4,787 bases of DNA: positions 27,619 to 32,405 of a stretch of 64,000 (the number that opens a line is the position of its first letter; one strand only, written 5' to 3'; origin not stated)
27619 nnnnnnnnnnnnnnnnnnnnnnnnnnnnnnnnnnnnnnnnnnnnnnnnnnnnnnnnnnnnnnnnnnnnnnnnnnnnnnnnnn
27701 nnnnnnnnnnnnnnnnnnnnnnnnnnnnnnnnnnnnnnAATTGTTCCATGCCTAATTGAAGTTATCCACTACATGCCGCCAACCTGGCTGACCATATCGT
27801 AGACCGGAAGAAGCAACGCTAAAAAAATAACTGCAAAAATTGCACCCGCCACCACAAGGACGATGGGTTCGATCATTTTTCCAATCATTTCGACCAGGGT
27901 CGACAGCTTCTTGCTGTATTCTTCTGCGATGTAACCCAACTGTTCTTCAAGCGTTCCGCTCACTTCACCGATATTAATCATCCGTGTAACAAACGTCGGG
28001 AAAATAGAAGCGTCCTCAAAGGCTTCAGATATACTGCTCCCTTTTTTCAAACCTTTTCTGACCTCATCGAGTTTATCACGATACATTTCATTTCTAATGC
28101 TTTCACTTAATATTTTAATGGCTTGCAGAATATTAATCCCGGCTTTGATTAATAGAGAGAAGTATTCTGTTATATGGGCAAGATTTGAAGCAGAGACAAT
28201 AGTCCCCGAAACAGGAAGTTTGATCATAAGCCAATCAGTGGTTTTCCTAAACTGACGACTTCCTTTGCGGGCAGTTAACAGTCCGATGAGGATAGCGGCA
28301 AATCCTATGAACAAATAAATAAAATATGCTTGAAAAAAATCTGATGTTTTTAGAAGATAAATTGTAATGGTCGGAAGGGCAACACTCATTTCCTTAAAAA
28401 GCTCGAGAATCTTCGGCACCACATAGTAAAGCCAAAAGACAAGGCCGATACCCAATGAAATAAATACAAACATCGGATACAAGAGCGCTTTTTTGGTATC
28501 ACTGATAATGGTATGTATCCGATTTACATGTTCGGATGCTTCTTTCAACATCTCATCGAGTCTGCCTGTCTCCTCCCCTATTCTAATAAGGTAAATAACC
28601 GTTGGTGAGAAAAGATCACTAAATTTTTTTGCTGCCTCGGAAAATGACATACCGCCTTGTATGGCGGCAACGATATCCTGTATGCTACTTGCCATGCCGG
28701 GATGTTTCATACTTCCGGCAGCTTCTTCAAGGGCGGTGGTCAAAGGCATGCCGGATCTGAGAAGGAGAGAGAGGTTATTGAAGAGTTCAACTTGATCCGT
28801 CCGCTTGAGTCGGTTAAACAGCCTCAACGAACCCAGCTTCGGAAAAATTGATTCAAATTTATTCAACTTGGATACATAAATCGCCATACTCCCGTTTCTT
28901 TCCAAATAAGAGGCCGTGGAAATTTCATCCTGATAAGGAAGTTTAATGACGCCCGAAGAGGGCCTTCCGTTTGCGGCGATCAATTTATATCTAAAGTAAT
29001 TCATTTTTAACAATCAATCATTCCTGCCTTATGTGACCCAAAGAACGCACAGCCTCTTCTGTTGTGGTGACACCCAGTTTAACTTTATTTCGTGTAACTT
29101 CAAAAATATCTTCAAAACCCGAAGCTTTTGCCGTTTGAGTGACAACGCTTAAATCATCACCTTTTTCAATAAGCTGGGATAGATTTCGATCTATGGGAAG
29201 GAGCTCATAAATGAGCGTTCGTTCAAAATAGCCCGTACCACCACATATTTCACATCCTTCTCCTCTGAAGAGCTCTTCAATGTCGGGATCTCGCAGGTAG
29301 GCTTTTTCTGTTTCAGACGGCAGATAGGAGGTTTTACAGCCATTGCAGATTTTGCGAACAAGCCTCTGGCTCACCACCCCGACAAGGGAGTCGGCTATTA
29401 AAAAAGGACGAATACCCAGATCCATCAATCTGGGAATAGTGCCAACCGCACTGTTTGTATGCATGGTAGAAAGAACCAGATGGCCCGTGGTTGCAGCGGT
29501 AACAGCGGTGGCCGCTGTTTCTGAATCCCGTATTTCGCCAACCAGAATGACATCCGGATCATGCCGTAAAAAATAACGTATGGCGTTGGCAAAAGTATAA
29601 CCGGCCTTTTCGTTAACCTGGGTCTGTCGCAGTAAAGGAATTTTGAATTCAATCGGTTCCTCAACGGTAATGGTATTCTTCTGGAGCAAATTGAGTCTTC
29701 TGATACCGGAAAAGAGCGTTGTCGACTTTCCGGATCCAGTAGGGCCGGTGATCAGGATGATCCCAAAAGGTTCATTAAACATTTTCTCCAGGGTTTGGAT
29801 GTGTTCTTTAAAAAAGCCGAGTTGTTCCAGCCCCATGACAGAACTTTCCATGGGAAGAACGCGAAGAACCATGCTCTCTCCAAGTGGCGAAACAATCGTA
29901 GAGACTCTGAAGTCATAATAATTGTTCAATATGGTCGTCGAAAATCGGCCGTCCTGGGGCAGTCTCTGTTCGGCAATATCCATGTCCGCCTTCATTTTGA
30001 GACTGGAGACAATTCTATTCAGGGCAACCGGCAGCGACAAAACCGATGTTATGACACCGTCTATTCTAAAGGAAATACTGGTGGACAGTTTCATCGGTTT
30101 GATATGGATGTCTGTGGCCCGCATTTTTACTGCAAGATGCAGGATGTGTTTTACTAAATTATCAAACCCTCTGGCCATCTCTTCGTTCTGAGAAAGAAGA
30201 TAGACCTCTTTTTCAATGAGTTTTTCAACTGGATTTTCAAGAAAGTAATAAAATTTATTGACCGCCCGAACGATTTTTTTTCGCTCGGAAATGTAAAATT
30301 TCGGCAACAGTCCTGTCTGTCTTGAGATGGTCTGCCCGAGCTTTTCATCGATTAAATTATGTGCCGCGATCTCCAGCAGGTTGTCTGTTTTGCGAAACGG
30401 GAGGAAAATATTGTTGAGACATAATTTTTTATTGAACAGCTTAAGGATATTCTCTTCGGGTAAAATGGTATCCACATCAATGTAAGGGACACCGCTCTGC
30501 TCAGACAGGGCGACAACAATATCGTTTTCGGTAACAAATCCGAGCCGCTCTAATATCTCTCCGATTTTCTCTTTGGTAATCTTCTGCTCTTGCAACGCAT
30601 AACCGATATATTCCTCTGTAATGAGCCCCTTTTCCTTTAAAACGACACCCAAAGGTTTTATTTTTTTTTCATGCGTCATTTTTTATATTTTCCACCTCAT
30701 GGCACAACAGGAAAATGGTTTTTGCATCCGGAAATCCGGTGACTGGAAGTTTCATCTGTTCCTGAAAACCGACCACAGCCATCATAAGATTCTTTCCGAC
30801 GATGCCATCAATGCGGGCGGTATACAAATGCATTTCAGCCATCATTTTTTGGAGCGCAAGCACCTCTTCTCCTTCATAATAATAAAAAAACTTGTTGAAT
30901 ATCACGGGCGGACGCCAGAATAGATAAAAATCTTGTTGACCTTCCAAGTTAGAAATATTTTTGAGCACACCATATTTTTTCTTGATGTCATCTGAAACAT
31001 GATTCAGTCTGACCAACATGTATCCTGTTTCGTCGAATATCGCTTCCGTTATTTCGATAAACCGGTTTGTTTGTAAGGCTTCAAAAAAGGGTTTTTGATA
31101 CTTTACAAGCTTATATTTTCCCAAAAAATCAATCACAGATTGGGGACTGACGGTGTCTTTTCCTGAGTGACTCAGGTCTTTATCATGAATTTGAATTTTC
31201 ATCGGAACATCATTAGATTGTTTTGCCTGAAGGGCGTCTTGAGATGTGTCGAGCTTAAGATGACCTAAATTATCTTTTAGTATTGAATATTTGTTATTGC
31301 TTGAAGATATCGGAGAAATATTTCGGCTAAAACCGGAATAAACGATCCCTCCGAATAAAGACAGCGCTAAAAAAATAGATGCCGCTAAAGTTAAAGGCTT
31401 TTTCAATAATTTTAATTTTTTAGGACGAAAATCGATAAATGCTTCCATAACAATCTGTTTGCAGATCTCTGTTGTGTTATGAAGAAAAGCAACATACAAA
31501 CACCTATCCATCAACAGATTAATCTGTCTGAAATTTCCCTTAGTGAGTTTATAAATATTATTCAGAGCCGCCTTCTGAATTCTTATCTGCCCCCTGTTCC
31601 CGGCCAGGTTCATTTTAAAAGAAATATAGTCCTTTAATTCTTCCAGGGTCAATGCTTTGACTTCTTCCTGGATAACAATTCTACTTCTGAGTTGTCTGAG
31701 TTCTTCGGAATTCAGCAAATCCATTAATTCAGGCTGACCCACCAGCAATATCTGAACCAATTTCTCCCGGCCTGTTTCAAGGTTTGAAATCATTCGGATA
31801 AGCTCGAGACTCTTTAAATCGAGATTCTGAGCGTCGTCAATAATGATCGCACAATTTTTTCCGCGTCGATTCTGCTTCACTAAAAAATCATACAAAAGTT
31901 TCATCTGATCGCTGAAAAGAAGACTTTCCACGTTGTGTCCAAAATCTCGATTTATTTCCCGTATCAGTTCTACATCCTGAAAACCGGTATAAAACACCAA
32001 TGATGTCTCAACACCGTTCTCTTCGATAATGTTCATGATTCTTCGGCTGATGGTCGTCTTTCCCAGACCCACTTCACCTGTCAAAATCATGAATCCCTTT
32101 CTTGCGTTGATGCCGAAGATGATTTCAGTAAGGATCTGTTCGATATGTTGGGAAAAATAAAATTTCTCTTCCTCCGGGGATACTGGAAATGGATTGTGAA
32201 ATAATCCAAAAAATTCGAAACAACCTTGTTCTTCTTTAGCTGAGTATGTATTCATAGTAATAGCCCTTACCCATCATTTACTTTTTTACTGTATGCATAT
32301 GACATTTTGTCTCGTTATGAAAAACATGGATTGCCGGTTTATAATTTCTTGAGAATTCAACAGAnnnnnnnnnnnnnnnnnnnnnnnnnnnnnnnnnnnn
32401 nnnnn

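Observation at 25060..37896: MSHA-like type IV filament operon with permuted order, an ExeA/TPR pair and only two pilin genes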

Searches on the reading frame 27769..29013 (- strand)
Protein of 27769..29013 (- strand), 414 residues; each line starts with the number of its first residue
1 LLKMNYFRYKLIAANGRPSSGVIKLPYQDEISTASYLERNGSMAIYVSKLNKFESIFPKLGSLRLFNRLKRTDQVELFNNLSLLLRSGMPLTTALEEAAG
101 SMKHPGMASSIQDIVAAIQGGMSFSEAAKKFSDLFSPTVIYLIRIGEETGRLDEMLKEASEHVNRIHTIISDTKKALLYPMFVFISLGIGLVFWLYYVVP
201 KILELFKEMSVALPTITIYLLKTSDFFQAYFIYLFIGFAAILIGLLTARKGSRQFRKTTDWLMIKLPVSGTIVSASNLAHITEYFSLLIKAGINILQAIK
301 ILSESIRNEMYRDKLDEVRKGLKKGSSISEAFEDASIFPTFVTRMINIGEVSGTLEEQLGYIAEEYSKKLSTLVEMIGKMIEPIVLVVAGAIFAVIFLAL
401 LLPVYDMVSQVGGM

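Call 4: search_protein_families(library=pfam, proteins=[window:27769-29013:-], max_evalue=0.1)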
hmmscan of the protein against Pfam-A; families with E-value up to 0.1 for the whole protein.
window:27769-29013:- (414 aa): 3 families
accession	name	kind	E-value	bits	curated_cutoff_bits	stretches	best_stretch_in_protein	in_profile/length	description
PF00482.28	T2SSF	-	5.5e-53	178.7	25.2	2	282-403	2-125/125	Type II secretion system (T2SS), protein F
PF05225.22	HTH_psq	-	0.081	13.1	20.4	0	115-131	9-26/45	helix-turn-helix, Psq domain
PF13720.11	Acetyltransf_11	-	0.083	13.7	24.5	0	273-309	28-64/82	Udp N-acetylglucosamine O-acyltransferase; Domain 2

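Call 5: search_protein_families(library=ncbifam, proteins=[window:27769-29013:-], max_evalue=0.1)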
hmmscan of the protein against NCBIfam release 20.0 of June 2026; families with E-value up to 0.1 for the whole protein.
window:27769-29013:- (414 aa): 6 families
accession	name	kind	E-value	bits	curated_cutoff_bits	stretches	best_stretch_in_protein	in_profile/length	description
TIGR02120.1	GspF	equivalog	5e-77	259.8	424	1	7-410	1-400/401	type II secretion system inner membrane protein GspF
NF007861.0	PRK10573.1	equivalog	1.5e-64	218.5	401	1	68-413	55-400/401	protein transport protein HofC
NF052607.1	T4PiliAsmPilCThrm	equivalog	2.1e-55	188.5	700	1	65-411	58-404/406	type IV pilus assembly protein PilC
NF047826.1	T3SSXpsF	equivalog_domain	3.3e-49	167.8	650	1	4-412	1-405/405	type II secretion system protein XpsF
NF052606.1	T4PiliAsmPilCMyx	equivalog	1.5e-48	165.7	700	1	69-411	77-418/419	type IV pilus assembly protein PilC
NF041012.2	T4P_ComGB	equivalog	2.9e-45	155.1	240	1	73-408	2-331/332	competence type IV pilus assembly protein ComGB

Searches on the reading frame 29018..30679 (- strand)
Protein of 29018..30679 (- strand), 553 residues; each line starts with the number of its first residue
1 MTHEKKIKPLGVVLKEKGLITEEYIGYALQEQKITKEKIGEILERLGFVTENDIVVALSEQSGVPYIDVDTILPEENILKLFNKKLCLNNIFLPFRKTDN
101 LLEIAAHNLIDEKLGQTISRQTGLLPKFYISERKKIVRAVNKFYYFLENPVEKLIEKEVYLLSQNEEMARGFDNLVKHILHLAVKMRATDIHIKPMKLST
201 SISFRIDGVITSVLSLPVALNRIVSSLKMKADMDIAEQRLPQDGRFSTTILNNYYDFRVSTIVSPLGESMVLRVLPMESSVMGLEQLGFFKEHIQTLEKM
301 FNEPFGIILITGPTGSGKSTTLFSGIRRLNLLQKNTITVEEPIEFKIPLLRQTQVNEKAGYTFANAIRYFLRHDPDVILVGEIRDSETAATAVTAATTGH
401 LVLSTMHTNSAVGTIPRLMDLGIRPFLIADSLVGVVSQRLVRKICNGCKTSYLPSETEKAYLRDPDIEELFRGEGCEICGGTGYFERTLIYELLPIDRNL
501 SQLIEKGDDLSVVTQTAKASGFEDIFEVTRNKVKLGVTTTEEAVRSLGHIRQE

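Call 4: search_protein_families(library=pfam, proteins=[window:29018-30679:-], max_evalue=0.1)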
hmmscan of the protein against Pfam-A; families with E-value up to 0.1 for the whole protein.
window:29018-30679:- (553 aa): 16 families
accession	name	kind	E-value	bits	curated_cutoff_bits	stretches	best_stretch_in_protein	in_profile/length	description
PF00437.27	T2SSE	-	5.9e-112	374.4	24.9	1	174-545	10-370/370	Type II/IV secretion system protein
PF05157.20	MshEN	-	2e-11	44.2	23.1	1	63-145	2-85/90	MshEN domain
PF13555.12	AAA_29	-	0.0027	17.9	27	1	304-322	21-39/61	P-loop containing region of AAA domain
PF01637.24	ATPase_2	-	0.0048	17.2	33.2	1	293-341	7-56/225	ATPase domain predominantly from Archaea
PF13476.12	AAA_23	-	0.0077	17.3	27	1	304-322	18-36/201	AAA domain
PF04851.21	ResIII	-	0.01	16.2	22.5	1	292-339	10-59/164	Type III restriction enzyme, res subunit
PF25199.1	nSTAND_NTPase5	-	0.013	15.7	34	1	303-330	39-66/145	Novel STAND NTPase 5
PF00265.24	TK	-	0.021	15.1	20.6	1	307-343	3-39/176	Thymidine kinase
PF13401.12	AAA_22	-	0.023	15.4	27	1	306-340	6-40/130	AAA domain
PF13191.12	AAA_16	-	0.028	15.3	32.6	1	293-322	8-41/167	AAA ATPase domain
PF00005.33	ABC_tran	-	0.031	15.3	25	1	306-364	12-66/137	ABC transporter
PF03215.21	Rad17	-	0.053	13.9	23.8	0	302-323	42-63/186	Rad17 P-loop domain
PF03979.19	Sigma70_r1_1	-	0.056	13.8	22.5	0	4-47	4-47/81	Sigma-70 factor, region 1.1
PF13439.12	Glyco_transf_4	-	0.06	13.8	28.5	0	361-464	58-150/170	Glycosyltransferase Family 4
PF02689.20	Herpes_Helicase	-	0.089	11.2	27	0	284-323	35-77/808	Helicase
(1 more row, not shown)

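Call 5: search_protein_families(library=ncbifam, proteins=[window:29018-30679:-], max_evalue=0.1)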
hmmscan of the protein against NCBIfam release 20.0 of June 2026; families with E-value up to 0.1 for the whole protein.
window:29018-30679:- (553 aa): 26 families (the best 25 are shown)
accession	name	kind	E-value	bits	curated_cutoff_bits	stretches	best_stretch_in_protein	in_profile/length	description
TIGR02538.1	type_IV_pilB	equivalog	1.3e-132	443.3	675.65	1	10-545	2-560/564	type IV-A pilus assembly ATPase PilB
TIGR02533.1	type_II_gspE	equivalog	8e-132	440.3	630.25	1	92-545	14-484/486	type II secretion system ATPase GspE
NF007755.0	PRK10436.1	equivalog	3.5e-114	382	617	1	158-550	71-462/465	type II secretion system protein GspE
NF053534.1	T4PilAsmATPsTfpB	equivalog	4e-110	368.9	850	1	151-545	182-580/584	type IV pilus assembly ATPase TfpB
NF041000.1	ATPase_ComGA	equivalog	7.8e-78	261.1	300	1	178-442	2-266/267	competence type IV pilus ATPase ComGA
TIGR01420.1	pilT_fam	subfamily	1.3e-55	189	319.1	1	177-447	3-274/343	PilT/PilU family type 4a pilus ATPase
TIGR02525.1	plasmid_TraJ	equivalog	8.5e-24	84.2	368.3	1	269-421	119-272/372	plasmid transfer ATPase TraJ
TIGR02524.1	dot_icm_DotB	equivalog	2.1e-18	66.7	463.3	1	306-419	135-257/358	Dot/Icm type IV secretion system ATPase DotB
NF053729.1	c-di-GMP_motif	domain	3.5e-15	55.5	38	1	9-61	1-53/53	cyclic di-GMP-binding domain-containing protein, MshE-related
NF008411.1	PRK11234.1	equivalog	7.3e-14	51.1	1170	1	3-180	477-655/723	cyclic di-3',5'-guanylate-activated glycosyltransferase NfrB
NF058587.1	archaellum_moto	equivalog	4e-13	49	550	1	306-420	276-395/527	archaellum flagellar ATPase motor FlaI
TIGR03819.1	heli_sec_ATPase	hypoth_equivalog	2.6e-11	43.3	373.15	1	257-423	126-302/340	TadA family conjugal transfer-associated ATPase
NF053672.1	bindosome_BasE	exception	1.3e-10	40.6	1000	1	308-421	273-391/512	bindosome assembly system ATPase subunit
TIGR02788.1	VirB11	equivalog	7e-10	38.4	249.95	1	308-421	147-265/308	P-type DNA transfer ATPase VirB11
TIGR02782.1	TrbB_P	equivalog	8.6e-10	38.4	304.55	1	308-420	139-254/303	P-type conjugative transfer ATPase TrbB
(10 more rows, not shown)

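Call 51: search_solved_structures(query=window:29018-30679:-, max_evalue=1e-20)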
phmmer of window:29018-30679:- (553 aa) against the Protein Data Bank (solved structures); distinct sequences matched with E-value up to 1e-20: 21.
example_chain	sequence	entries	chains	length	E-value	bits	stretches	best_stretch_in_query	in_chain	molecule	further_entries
6f8l_G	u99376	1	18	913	1.7e-113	383.4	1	6-544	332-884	Type IV pilus assembly protein PilF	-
5zfr_A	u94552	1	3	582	1.4e-96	327.6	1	9-545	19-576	Type IV pilus biogenesis ATPase PilB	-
6olj_C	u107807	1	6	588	4.6e-95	322.6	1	8-545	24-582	Type IV pilus biogenesis ATPase PilB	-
5tsg_B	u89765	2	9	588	5.6e-95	322.3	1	8-545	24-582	Type IV pilus biogenesis ATPase PilB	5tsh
5oiu_A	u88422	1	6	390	5.7e-94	319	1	174-544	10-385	Type IV pilus assembly protein PilF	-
5it5_F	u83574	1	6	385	7.8e-94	318.5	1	174-544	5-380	ATP binding motif-containing protein PilF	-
6ejf_A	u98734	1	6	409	8.5e-94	318.4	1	174-544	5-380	Type IV pilus assembly protein PilF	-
1p9r_A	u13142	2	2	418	1e-93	318.1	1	164-546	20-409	General secretion pathway protein E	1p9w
4ksr_A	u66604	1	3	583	6.2e-93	315.6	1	164-545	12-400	Type II secretion system protein E, Hemolysin-coregulated protein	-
4kss_A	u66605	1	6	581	6.5e-93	315.5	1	164-545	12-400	Type II secretion system protein E, hemolysin-coregulated protein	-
4pht_A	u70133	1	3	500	7.4e-93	315.3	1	172-545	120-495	General secretory pathway protein E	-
3jc8_Ba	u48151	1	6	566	9.3e-93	315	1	10-546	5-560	Type IV-A pilus assembly ATPase PilB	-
5fl3_A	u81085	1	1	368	8.6e-37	130.3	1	166-447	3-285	PILI RETRACTION PROTEIN PILT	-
2ewv_A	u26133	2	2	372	4.3e-36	128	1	173-467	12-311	twitching motility protein PilT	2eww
8dze_A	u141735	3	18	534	5.8e-36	127.6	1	175-507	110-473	BfpD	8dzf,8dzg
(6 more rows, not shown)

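Call 76: find_encoding_contigs(protein=window:29018-30679:-, flank=10000, max_places=4)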
Protein window:29018-30679:- (553 aa): no gene with exactly this product is on record in the collection.

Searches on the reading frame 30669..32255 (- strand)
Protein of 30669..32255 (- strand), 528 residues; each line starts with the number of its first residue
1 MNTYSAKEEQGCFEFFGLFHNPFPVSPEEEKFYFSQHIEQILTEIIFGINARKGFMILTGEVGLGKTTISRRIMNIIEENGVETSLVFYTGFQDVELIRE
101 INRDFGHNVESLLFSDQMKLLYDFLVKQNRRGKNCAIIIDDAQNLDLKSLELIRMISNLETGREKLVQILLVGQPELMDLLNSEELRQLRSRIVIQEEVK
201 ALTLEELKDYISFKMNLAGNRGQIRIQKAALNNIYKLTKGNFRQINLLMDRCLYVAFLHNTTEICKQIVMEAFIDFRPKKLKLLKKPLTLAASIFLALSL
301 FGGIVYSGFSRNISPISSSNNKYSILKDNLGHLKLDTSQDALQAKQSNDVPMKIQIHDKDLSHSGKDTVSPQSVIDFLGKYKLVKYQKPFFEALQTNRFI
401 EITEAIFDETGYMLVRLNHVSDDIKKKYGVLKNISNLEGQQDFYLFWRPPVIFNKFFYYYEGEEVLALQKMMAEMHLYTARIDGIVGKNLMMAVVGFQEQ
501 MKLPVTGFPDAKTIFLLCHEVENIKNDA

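Call 4: search_protein_families(library=pfam, proteins=[window:30669-32255:-], max_evalue=0.1)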
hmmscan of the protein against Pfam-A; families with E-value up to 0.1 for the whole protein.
window:30669-32255:- (528 aa): 18 families
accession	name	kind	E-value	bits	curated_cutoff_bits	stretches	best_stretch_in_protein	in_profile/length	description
PF13401.12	AAA_22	-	1.4e-21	77.6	27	1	52-181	4-130/130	AAA domain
PF01471.23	PG_binding_1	-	4.7e-09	36.7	23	1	462-514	2-54/57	Putative peptidoglycan binding domain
PF13191.12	AAA_16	-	4e-08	34.4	32.6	1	51-162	21-161/167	AAA ATPase domain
PF13245.12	AAA_19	-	4.3e-07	30.6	25.1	1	51-174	9-125/134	AAA domain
PF03266.21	NTPase_1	-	1.6e-05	25.3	23.9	1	56-150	2-89/168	NTPase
PF05729.18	NACHT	-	0.0014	18.9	26.7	1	56-117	3-62/167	NACHT domain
PF20720.3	nSTAND3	-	0.0015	18.7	27.2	1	52-94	16-56/155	Novel STAND NTPase 3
PF13604.12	AAA_30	-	0.0027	17.9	27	1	52-175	17-125/191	AAA domain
PF25199.1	nSTAND_NTPase5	-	0.0028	17.9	34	0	50-127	38-114/145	Novel STAND NTPase 5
PF01637.24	ATPase_2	-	0.0037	17.5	33.2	1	55-245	22-222/225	ATPase domain predominantly from Archaea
PF24883.2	NPHP3_N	-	0.0039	17.8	24.8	1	53-94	22-62/164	Nephrocystin 3, N-terminal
PF00931.28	NB-ARC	-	0.0064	16.2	23.5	1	38-143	5-110/248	NB-ARC domain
PF00004.35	AAA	-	0.023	15.6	21.2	1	56-187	1-120/131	ATPase family associated with various cellular activities (AAA)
PF02367.23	TsaE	-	0.023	15.1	26.6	1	51-79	19-47/128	Threonylcarbamoyl adenosine biosynthesis protein TsaE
PF13786.12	DUF4179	-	0.036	14.9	30.1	0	284-354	5-76/94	Domain of unknown function (DUF4179)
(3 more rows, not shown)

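Call 5: search_protein_families(library=ncbifam, proteins=[window:30669-32255:-], max_evalue=0.1)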
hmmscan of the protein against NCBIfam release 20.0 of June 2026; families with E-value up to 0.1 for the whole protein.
window:30669-32255:- (528 aa): 12 families
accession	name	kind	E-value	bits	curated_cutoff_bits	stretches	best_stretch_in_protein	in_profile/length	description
TIGR03015.1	pepcterm_ATPase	hypoth_equivalog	7.6e-66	222.3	324.5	1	14-275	4-265/269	XrtA/PEP-CTERM system-associated ATPase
TIGR02869.1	spore_SleB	equivalog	1.7e-05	24.8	236.5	1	461-521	12-72/201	spore cortex-lytic enzyme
NF010248.0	PRK13695.1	equivalog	0.00064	19.5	156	1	57-133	7-77/180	NTPase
TIGR01448.2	helicase_RecD2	equivalog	0.0013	16.9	500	1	52-91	330-369/713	SF1B family DNA helicase RecD2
TIGR00635.1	ruvB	equivalog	0.0056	15.8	299.05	0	188-275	145-228/305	Holliday junction branch migration DNA helicase RuvB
NF000868.0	PRK00080.1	equivalog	0.0064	15.4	282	0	188-273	166-247/330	Holliday junction branch migration DNA helicase RuvB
NF052377.1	lmo1851_S41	exception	0.013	14.2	725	1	462-522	390-450/468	lmo1851 family serine protease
TIGR02881.1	spore_V_K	equivalog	0.014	14.4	422.95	0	53-82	42-71/261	stage V sporulation protein K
TIGR03979.1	His_Ser_Rich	equivalog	0.026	14.5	121.65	1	465-511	134-180/190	His-Xaa-Ser repeat protein HxsA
TIGR03574.1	selen_PSTK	equivalog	0.033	13.6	290.5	1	56-155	2-89/249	L-seryl-tRNA(Sec) kinase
NF007601.2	PRK10247.1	equivalog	0.033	13.6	292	1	32-164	7-137/204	iron efflux ABC transporter ATP-binding subunit FetA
NF006746.0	PRK09270.1-5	subfamily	0.079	11.9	250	0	36-93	3-61/210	nucleoside/nucleotide kinase family protein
